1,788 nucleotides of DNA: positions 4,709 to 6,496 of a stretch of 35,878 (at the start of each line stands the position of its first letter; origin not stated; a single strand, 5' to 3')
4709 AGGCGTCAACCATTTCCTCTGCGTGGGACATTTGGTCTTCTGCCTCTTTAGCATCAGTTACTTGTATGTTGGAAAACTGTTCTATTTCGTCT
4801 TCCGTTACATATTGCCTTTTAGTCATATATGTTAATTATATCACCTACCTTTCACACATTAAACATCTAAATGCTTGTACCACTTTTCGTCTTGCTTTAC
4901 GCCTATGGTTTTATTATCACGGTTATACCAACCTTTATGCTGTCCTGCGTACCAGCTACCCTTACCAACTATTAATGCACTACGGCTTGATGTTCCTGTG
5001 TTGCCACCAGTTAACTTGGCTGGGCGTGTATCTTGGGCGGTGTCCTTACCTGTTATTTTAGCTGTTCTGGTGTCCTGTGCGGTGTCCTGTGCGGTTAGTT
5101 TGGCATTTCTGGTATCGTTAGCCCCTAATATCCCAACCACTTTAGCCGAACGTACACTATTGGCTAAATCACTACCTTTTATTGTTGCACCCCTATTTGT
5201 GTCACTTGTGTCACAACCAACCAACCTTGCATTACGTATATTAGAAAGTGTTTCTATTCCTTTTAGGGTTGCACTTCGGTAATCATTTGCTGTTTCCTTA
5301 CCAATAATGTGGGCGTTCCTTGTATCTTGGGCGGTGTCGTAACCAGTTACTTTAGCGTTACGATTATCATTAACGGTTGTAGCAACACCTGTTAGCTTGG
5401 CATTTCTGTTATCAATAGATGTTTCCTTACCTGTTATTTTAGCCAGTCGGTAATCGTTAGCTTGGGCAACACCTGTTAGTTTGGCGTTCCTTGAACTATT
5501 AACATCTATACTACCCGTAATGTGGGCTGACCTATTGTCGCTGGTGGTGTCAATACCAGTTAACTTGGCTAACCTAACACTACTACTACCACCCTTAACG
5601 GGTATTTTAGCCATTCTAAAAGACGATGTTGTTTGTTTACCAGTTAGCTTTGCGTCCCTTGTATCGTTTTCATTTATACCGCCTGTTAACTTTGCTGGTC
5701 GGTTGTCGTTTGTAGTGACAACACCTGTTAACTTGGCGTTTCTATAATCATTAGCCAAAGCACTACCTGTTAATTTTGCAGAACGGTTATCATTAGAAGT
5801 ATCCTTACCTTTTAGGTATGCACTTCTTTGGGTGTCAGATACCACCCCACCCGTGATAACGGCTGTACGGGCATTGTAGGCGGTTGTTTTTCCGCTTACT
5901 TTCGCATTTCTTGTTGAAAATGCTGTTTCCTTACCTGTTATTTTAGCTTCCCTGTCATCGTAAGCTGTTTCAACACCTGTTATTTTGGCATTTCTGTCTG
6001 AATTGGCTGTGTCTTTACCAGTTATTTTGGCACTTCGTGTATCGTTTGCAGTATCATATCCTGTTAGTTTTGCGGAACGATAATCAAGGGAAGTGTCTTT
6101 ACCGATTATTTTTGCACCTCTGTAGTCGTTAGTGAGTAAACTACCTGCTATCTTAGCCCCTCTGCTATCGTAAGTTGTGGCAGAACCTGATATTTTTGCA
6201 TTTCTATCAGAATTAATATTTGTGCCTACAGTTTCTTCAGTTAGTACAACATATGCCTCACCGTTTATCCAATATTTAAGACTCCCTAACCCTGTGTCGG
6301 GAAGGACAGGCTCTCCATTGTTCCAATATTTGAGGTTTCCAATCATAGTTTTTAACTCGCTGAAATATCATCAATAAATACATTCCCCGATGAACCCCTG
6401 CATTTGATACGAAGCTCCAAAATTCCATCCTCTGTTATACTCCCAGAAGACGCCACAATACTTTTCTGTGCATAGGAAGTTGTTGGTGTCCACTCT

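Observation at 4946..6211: Thirty consecutive 14-residue repeats (x-D-x-R-x-A-K-[IL]-T-G-x-[DE]-T-x)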

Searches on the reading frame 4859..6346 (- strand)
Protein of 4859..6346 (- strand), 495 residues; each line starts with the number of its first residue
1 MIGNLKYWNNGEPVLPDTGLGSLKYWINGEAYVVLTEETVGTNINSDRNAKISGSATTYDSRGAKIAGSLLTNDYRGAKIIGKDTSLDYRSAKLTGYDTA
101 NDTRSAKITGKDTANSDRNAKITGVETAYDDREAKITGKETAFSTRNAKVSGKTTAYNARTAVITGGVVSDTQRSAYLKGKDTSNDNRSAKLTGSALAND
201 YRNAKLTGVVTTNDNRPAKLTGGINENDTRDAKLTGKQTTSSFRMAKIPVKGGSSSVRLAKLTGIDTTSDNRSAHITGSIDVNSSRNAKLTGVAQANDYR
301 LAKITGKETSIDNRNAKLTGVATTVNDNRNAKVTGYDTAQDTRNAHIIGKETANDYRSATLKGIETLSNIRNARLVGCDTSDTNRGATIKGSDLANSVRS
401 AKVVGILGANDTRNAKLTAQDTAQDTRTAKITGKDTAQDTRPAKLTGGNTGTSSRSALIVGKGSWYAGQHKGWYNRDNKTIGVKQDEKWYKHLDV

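Call 4: search_protein_families(library=pfam, proteins=[window:4859-6346:-], max_evalue=1)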
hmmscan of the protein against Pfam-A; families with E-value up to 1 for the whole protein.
window:4859-6346:- (495 aa): 0 families

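Call 5: search_protein_families(library=phrogs, proteins=[window:4859-6346:-], max_evalue=0.01)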
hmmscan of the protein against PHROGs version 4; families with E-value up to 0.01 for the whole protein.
window:4859-6346:- (495 aa): 1 family
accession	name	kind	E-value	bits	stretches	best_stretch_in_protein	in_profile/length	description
phrog_26055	-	unknown function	0.0035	18.2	0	332-369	121-158/192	-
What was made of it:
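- On Any Pfam, NCBIfam or PHROG repeat or fibre family: PHROG: only phrog_26055, of unknown function, at E=0.0035 (call 5).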

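Call 7: search_dna_similar(query=window:4859-6346:-, collection=phages, mode=protein, max_evalue=0.001)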
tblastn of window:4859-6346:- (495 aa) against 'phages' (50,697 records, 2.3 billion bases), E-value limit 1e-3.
No match.

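Call 9: find_homologous_proteins(query=window:4859-6346:-, max_evalue=0.001)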
Query window:4859-6346:- (495 aa): 34 proteins with E <= 0.001 among 8000 candidates.
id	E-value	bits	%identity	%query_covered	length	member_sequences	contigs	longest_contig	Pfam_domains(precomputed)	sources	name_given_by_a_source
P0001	3.1e-98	348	49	89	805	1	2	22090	PF13385.14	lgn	-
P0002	3.2e-97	344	41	89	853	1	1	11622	-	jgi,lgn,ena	-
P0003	1.4e-85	306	37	83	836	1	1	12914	-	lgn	-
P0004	4.0e-79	285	39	91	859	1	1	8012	-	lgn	-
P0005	1.6e-66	243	43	48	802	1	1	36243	PF13385.14,PF10102.15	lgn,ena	-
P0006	2.7e-58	216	42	64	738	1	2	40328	-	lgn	-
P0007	1.3e-56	211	43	69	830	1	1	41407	PF00754.32,PF22633.4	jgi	jgi:hypothetical protein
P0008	9.6e-56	208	41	68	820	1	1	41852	-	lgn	-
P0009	2.8e-54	203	37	80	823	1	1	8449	-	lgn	-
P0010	7.6e-54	201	42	83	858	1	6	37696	PF13385.14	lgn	-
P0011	2.8e-49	186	43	60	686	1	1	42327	-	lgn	-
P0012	6.9e-48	182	36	83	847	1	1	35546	-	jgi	jgi:hypothetical protein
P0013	2.8e-46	177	41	59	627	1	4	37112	-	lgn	-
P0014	1.0e-45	175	43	55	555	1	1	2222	-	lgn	-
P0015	1.3e-45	174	37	68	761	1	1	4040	-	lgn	-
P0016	4.2e-45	173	43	56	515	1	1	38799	-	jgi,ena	-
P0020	3.9e-42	163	35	87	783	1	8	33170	-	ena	-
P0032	8.3e-8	50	45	18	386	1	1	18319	-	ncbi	-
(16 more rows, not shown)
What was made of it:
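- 34 word-indexed homologues were found (call 9).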

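Call 15: find_encoding_contigs(protein=P0007, flank=10000, max_places=2)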
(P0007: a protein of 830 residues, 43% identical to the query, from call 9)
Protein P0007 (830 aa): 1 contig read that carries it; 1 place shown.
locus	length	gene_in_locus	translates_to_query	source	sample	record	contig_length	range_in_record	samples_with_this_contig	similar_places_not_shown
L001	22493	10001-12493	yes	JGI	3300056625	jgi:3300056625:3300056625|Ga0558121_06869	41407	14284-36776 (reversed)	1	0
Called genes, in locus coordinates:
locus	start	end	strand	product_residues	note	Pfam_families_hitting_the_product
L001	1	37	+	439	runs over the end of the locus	PF05065:Phage_capsid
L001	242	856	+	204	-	-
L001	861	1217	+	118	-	-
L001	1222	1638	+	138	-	-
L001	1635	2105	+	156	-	-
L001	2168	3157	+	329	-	PF18906:Phage_tube_2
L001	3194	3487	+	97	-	-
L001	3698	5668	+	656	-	-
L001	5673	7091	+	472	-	-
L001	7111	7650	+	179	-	-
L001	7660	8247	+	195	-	PF07484:Collar, PF21939:Gp10_C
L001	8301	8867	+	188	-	-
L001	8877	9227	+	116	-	-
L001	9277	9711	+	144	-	-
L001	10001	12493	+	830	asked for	PF00754:F5_F8_type_C, PF22633:F5_F8_type_C_2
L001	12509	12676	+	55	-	-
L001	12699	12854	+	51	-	-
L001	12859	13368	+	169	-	-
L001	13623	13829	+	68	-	-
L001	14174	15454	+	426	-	PF01183:Glyco_hydro_25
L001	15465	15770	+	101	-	-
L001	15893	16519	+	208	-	-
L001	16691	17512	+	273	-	PF04404:ERF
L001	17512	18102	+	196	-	PF09588:YqaJ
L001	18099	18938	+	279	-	-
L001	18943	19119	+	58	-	-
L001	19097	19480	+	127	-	PF11672:DUF3268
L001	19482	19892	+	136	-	PF00436:SSB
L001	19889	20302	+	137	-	-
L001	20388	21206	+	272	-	-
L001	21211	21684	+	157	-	-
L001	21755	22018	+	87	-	-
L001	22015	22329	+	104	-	-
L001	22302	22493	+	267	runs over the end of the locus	-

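Call 16: find_encoding_contigs(protein=P0016, flank=10000, max_places=2)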
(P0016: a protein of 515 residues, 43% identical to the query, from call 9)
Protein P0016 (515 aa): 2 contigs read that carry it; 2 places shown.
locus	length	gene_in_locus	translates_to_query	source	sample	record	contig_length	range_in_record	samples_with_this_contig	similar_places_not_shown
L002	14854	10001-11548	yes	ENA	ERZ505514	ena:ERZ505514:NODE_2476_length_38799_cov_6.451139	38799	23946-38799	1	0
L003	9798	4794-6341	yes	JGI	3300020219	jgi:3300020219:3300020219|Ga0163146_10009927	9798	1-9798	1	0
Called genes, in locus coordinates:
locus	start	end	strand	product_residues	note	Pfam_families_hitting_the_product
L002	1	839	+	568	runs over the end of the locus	-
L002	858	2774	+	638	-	PF21919:P23-45_portal_barrel, PF06074:Portal_Mu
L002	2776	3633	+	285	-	-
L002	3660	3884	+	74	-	-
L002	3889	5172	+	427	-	PF10123:Mu-like_Pro_N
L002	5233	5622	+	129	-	-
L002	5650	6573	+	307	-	-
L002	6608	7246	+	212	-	-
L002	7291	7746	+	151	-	PF23843:DUF7210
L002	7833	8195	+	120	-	-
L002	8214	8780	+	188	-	-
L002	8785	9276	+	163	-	-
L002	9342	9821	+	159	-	-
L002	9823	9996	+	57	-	-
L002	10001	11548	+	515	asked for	-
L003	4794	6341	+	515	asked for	-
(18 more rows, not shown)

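Call 17: find_encoding_contigs(protein=P0001, flank=10000, max_places=2)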
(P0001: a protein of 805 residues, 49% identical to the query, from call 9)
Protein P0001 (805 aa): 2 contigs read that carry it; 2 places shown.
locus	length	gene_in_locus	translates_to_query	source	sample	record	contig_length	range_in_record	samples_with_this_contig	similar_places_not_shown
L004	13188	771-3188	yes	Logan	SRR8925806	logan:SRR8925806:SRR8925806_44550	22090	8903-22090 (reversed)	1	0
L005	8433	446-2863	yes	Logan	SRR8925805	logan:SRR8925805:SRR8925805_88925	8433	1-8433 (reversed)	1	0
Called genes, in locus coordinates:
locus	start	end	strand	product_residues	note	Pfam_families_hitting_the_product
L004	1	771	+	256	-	?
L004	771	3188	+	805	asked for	PF13385:Laminin_G_3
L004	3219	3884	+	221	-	-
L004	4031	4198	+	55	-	-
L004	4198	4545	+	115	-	-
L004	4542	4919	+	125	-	PF12691:Phage_tail_terminator_6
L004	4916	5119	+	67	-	PF10122:Zn_ribbon_Com (weak)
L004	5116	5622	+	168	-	-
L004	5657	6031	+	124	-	-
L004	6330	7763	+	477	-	PF20155:TMP_3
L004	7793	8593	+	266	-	PF22768:SPP1_Dit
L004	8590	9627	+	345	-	-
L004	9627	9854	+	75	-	-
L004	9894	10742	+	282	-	PF26209:Phage_phiTE_241_C (weak)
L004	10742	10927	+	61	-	-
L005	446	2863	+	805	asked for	PF13385:Laminin_G_3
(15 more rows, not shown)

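Call 19: search_solved_structures(query=window:4859-6346:-, max_evalue=10, show_alignments=2)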
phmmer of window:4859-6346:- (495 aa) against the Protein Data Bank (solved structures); distinct sequences matched with E-value up to 10: 0.
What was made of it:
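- On Proteins of solved structure (PDB): phmmer found none at E<=10 (call 19).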

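Call 24: find_encoding_contigs(protein=P0005, flank=10000, max_places=1)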
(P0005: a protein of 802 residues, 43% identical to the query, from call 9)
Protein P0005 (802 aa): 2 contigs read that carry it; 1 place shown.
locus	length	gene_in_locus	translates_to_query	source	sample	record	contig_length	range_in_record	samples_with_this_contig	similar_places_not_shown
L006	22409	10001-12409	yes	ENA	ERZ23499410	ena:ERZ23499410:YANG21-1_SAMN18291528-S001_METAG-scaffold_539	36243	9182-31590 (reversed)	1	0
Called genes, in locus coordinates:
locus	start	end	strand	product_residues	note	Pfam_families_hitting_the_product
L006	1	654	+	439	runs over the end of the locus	PF05065:Phage_capsid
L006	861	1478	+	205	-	-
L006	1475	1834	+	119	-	-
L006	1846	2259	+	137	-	-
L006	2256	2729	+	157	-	-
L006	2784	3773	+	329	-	PF18906:Phage_tube_2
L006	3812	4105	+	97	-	-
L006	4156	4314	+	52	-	-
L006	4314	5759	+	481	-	-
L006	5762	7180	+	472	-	PF05954:Phage_GPD (faint)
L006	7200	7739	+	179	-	-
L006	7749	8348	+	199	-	PF07484:Collar, PF21939:Gp10_C (weak)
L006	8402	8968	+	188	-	-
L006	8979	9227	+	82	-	-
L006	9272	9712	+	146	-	-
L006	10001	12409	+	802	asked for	PF10102:DUF2341 (weak), PF13385:Laminin_G_3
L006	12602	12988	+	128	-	-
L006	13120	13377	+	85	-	-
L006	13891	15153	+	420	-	PF08924:Rv2525c_GlyHyd-like, PF01551:Peptidase_M23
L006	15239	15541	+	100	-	-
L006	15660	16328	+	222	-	-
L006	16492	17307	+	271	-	PF04404:ERF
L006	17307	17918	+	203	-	PF09588:YqaJ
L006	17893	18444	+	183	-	PF07460:NUMOD3 (faint), PF13391:HNH_2 (weak), PF01844:HNH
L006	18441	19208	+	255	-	-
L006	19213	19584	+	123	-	PF11672:DUF3268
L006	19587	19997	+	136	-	PF00436:SSB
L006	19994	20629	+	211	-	-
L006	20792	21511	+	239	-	PF13730:HTH_36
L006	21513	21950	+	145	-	-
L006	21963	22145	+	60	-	-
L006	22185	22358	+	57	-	-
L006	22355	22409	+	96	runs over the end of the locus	-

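Call 28: predict_structure(alignment_id=A1)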
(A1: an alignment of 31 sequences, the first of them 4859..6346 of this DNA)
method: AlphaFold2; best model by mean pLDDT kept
length: 495 residues; sequences in the alignment: 31
mean_pLDDT: 52.0   pTM: 0.31
mean pLDDT of the five models: 52.0, 48.0, 45.3, 44.3, 41.5
residues with pLDDT >= 90: 0; 70-90: 21; 50-70: 267; < 50: 207
segments of 3 or more residues with pLDDT < 50: 1-13, 20-23, 34-95, 97-99, 101-105, 199-201, 213-215, 227-275, 281-288, 297-301, 453-457, 473-477, 483-485, 488-495
pLDDT, mean of each block of 10 residues (from residue 1): 39 47 52 46 34 34 35 36 33 46 53 56 64 65 61 63 65 63 59 60 57 50 48 42 37 34 41 46 46 52 59 54 54 63 60 56 62 65 59 61 64 57 57 60 56 50 53 49 49 43
secondary structure, 60 per line:
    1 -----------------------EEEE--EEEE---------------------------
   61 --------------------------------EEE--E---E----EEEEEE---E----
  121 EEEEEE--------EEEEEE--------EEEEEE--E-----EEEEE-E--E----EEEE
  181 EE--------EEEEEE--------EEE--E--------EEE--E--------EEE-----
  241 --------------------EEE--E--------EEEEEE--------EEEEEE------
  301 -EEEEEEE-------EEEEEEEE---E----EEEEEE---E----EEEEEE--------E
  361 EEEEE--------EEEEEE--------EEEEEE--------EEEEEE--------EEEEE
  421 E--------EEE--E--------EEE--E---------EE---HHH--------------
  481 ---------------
elements in order: E24-27 E30-33 E93-95 E107-112 E121-126 E135-140 E149-154 E163-167 E177-182 E191-196 E205-207 E219-221 E233-235 E261-263 E275-280 E289-294 E302-308 E316-323 E332-337 E346-351 E360-365 E374-379 E388-393 E402-407 E416-421 E430-432 E444-446

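Call 29: list_cluster_members(proteins=[P0032, P0020, P0002, P0005])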
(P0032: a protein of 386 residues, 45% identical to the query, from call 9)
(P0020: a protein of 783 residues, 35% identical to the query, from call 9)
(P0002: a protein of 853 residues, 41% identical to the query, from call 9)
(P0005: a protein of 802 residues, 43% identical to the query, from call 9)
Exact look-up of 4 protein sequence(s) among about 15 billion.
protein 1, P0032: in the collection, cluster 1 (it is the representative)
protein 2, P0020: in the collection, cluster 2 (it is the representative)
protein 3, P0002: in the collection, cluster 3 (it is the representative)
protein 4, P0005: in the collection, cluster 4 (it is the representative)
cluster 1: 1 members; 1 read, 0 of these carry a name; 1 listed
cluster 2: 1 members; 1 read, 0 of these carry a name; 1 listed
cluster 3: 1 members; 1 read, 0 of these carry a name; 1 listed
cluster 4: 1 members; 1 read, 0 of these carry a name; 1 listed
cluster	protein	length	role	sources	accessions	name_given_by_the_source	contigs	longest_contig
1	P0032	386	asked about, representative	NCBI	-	-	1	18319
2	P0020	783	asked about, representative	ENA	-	-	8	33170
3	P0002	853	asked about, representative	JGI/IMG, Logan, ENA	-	-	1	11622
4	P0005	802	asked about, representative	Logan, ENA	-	-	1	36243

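Call 33: fold_search(model_id=the predicted structure, library=pdb)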
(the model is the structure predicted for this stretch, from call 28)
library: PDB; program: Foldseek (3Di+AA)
matches with E <= 10: 11; with E <= 0.001: 0
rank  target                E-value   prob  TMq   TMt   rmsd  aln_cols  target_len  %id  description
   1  3h09_B                1.0e+00  0.05  0.14  0.08  22.6       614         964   11  The structure of Haemophilus influenzae IgA1 protease (released 2009-04-21)
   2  3h09_A                1.2e+00  0.04  0.13  0.08  22.5       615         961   10  The structure of Haemophilus influenzae IgA1 protease (released 2009-04-21)
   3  7vul_A                3.4e+00  0.01  0.07  0.06  28.7       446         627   11  Structure of Klebsiella Phage P560 depolymerase (released 2022-11-16)
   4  8vbb_A                3.5e+00  0.02  0.12  0.07  18.9       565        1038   15  The secreted adhesin EtpA of Enterotoxigenic Escherichia coli in complex with the mouse mAb 1G05 (released 2024-09-04)
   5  5n8p_A                5.2e+00  0.02  0.17  0.13  21.3       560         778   11  S-layer protein RsaA from C. crescentus (released 2017-04-12)
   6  6z7p_A                5.2e+00  0.02  0.17  0.11  21.2       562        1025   12  Composite model of the Caulobacter crescentus S-layer bound to the O-antigen of lipopolysaccharide (released 2020-07-15)
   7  5ixq_A                6.7e+00  0.02  0.12  0.11  19.1       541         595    8  Crystal structure of the Arabidopsis receptor kinase HAESA LRR ectdomain in complex with the peptide hormone IDA. (released 2016-04-20)
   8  7xzc_A                6.7e+00  0.01  0.12  0.12  24.9       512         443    8  Mutant (R240A) of the N-terminal domain of fucoidan lyase FdlA (released 2022-09-28)
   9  2qv3                  8.9e+00  0.00  0.07  0.07  27.5       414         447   11  Crystal Structure of the Helicobacter pylori Vacuolating Toxin p55 Domain (released 2007-10-23)
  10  5ijc_A                9.8e+00  0.01  0.11  0.10  23.6       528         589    8  The crystal structure of mouse TLR4/MD-2/neoseptin-3 complex (released 2016-04-27)
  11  6e0v_A                9.8e+00  0.00  0.09  0.08  22.9       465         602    8  Apo crystal structure of the colanidase tailspike protein gp150 of Phage Phi92 (released 2019-07-17)

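Call 53: find_encoding_contigs(protein=P0011, flank=10000, max_places=1)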
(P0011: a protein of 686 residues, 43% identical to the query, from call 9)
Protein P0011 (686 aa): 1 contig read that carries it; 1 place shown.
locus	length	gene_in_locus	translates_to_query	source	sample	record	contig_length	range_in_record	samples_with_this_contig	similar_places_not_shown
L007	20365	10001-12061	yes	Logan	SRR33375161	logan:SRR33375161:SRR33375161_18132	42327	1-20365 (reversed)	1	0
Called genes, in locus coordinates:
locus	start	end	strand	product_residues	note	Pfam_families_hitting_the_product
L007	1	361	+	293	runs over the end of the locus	PF01073:3Beta_HSD, PF01370:Epimerase, PF02719:Polysacc_synt_2, PF05368:NmrA (faint), PF13460:NAD_binding_10 (weak), PF16363:GDP_Man_Dehyd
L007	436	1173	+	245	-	-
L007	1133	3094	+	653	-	PF20691:TAGT, PF01593:Amino_oxidase (faint), PF12831:FAD_oxidored (weak), PF13450:NAD_binding_8, PF03275:GLF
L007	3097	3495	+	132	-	-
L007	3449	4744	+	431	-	-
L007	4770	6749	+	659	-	PF04860:Phage_portal, PF04233:Phage_Mu_F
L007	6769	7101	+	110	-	-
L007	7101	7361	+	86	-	-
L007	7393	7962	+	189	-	-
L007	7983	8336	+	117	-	-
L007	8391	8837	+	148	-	-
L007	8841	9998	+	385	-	-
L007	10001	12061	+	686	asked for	-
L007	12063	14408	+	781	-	-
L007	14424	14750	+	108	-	-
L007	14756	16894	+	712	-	PF05065:Phage_capsid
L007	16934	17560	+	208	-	-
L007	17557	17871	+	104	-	-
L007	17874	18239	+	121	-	PF04883:HK97-gp10_like, PF11114:Minor_capsid_2 (faint)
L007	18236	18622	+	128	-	PF12691:Phage_tail_terminator_6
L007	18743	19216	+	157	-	-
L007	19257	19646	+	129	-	-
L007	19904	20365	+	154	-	?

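Call 54: find_encoding_contigs(protein=P0012, flank=10000, max_places=1)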
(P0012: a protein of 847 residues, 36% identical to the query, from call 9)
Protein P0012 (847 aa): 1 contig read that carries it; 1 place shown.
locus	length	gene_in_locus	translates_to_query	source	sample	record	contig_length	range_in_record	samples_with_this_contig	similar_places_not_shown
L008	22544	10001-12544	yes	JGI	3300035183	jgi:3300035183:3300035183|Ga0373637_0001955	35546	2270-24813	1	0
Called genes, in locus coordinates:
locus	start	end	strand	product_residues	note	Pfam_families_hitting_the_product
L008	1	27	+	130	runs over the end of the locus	PF16677:GP3_package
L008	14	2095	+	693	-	PF14890:Intein_splicing, PF14528:LAGLIDADG_3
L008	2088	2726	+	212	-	-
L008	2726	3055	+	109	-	-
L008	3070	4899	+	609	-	PF23899:SU10_portal (weak)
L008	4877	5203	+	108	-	-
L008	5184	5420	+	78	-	-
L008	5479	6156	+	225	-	-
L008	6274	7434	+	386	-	PF11651:P22_CoatProtein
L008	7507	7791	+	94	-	-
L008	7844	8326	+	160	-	-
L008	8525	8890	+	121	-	-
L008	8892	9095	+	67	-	-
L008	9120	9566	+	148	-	-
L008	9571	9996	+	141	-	-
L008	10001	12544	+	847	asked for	-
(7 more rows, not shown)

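Call 60: search_dna_similar(query=P0016, collection=phages, mode=protein, max_evalue=0.01, max_rows=15)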
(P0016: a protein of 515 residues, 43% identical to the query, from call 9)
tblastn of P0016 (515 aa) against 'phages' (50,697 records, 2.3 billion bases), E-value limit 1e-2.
No match.

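Call 62: find_related_loci(query=window:4859-6346:-, collection=genome_contigs, flank=8000)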
Query window:4859-6346:- (495 aa) in genome_contigs; peptide patterns used: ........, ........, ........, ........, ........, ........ (x = any residue, [..] = any of these).
36 stretches matched a pattern, but none encodes a relative of the query by tblastn (E <= 1e-3).
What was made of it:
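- Tried and rejected: The protein scan of the GTDB genomes found no relative (call 62).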

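Call 79: search_protein_families(library=ncbifam, proteins=[window:4859-6346:-], max_evalue=0.1)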
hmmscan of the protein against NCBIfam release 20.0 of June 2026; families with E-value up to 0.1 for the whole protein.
window:4859-6346:- (495 aa): 1 family
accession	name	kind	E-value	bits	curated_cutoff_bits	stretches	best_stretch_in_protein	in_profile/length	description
NF047368.1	collar_FlbB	equivalog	0.00074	19.4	110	0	81-137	70-126/193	periplasmic-type flagellar collar protein FlbB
